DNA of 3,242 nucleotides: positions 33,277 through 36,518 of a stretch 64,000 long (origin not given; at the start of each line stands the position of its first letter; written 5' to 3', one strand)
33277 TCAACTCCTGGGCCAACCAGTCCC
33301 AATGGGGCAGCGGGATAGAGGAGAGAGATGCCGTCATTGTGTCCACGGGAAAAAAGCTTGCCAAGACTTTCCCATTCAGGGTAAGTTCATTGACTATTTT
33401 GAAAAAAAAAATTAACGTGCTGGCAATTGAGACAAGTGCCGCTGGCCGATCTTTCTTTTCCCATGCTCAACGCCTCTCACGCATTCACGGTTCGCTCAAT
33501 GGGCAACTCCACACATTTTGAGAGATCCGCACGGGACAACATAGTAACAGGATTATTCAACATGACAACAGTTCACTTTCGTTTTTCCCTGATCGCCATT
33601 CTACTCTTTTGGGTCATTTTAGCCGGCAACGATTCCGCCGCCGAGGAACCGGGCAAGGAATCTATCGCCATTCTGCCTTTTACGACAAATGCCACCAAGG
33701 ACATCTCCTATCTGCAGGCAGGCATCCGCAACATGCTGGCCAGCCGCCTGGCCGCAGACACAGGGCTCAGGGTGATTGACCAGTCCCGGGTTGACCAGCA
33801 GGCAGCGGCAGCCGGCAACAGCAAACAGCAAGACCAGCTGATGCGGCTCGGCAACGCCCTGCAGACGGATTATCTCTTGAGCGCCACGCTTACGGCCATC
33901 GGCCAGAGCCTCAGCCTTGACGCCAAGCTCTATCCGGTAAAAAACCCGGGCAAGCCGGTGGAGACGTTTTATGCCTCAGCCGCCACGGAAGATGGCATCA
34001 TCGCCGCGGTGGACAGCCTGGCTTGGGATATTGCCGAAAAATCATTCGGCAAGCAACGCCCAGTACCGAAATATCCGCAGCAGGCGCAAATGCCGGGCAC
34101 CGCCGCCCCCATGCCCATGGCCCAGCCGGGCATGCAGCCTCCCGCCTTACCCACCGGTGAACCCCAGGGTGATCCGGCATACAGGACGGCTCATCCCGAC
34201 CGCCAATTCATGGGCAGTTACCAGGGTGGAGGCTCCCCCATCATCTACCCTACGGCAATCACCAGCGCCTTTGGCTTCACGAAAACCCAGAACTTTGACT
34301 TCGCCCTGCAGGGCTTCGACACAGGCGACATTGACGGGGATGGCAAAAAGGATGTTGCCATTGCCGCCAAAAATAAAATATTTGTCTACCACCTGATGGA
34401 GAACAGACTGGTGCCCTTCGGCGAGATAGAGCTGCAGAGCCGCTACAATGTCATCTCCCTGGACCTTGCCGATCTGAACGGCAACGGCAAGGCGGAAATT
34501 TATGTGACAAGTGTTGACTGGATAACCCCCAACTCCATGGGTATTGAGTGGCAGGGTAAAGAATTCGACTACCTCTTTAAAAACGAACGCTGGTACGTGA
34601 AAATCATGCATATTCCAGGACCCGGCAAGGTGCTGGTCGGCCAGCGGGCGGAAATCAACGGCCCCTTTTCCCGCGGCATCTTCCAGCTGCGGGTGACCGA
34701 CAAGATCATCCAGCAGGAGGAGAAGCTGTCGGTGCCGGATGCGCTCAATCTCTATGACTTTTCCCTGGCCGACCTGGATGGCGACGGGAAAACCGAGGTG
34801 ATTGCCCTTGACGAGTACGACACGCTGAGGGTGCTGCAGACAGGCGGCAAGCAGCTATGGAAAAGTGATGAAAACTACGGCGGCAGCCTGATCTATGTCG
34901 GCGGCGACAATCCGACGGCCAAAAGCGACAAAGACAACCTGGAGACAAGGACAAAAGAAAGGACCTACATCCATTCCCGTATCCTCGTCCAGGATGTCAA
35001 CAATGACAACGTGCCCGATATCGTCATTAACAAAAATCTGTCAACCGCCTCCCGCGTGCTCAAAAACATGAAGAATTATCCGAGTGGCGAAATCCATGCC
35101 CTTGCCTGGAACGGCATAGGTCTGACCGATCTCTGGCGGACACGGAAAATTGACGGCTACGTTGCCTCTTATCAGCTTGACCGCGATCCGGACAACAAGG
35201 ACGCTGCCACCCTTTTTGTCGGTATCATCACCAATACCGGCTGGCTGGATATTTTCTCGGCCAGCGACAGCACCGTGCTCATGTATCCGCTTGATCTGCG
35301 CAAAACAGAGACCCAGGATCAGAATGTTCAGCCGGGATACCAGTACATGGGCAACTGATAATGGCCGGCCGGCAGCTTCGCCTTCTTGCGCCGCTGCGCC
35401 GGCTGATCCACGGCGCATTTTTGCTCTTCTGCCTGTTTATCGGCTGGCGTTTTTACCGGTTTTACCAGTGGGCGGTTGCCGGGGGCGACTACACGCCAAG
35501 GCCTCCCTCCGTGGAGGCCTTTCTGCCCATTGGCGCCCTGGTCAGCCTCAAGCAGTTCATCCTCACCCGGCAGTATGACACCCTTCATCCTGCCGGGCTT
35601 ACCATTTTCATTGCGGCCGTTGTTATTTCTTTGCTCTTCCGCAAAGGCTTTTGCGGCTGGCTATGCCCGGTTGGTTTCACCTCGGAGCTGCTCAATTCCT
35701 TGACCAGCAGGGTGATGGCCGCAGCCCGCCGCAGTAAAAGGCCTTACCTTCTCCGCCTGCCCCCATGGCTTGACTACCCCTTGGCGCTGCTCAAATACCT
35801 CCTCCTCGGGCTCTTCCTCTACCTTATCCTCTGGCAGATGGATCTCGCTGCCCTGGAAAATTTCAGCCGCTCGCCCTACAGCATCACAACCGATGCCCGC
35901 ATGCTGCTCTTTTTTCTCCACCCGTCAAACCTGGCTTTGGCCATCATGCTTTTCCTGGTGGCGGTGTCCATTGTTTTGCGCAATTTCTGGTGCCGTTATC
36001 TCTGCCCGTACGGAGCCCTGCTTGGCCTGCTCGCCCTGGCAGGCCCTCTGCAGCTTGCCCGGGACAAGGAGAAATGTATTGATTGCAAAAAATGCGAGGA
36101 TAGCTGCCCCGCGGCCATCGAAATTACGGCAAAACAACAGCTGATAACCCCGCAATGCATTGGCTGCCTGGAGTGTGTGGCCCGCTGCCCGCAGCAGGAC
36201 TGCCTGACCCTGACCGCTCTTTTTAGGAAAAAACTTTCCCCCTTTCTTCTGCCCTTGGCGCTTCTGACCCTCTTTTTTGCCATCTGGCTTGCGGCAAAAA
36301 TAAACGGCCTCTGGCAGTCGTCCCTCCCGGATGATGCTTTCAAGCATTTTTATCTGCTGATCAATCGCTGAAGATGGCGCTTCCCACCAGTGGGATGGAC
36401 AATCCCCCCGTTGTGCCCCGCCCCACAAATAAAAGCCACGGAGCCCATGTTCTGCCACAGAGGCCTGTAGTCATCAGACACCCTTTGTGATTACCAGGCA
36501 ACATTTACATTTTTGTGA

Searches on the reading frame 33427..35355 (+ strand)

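Call 37: search_protein_families(library=pfam, proteins=[window:33427-35355:+], max_evalue=0.0001)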
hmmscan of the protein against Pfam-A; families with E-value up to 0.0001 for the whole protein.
window:33427-35355:+ (643 aa): 2 families
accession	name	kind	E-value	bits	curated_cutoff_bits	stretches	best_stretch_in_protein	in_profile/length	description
PF13517.12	FG-GAP_3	-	1.5e-18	67.6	26.9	1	301-360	1-61/61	FG-GAP-like repeat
PF01839.29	FG-GAP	-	9.2e-13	48.2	22.1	0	298-315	6-23/37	FG-GAP repeat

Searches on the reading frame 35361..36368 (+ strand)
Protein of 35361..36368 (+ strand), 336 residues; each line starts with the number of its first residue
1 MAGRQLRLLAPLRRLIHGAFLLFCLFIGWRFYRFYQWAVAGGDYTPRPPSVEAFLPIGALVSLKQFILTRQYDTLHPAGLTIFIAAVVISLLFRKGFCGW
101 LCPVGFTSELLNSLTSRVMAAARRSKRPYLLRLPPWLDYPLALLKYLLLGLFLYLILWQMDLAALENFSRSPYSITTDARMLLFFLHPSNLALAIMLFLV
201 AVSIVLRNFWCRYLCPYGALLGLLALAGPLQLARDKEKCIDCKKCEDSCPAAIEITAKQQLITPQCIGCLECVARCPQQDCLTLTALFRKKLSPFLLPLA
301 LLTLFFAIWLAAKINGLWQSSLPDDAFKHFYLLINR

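Call 37: search_protein_families(library=pfam, proteins=[window:35361-36368:+], max_evalue=0.0001)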
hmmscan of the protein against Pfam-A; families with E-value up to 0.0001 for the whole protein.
window:35361-36368:+ (336 aa): 6 families
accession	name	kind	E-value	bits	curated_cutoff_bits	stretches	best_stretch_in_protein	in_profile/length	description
PF12801.12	Fer4_5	-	2e-20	72.9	22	2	75-117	1-43/48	4Fe-4S binding domain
PF13237.11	Fer4_10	-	2.8e-08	34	25.5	1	234-277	4-53/53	4Fe-4S dicluster domain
PF00037.32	Fer4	-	3.8e-07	30.1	21.1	0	235-251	4-20/24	4Fe-4S binding domain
PF14697.11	Fer4_21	-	4e-07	30.5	35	1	235-284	4-59/59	4Fe-4S dicluster domain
PF13187.11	Fer4_9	-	2.5e-05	24.6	27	0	238-279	1-50/52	4Fe-4S dicluster domain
PF13746.11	Fer4_18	-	5.5e-05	23.8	27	0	234-277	56-96/114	4Fe-4S dicluster domain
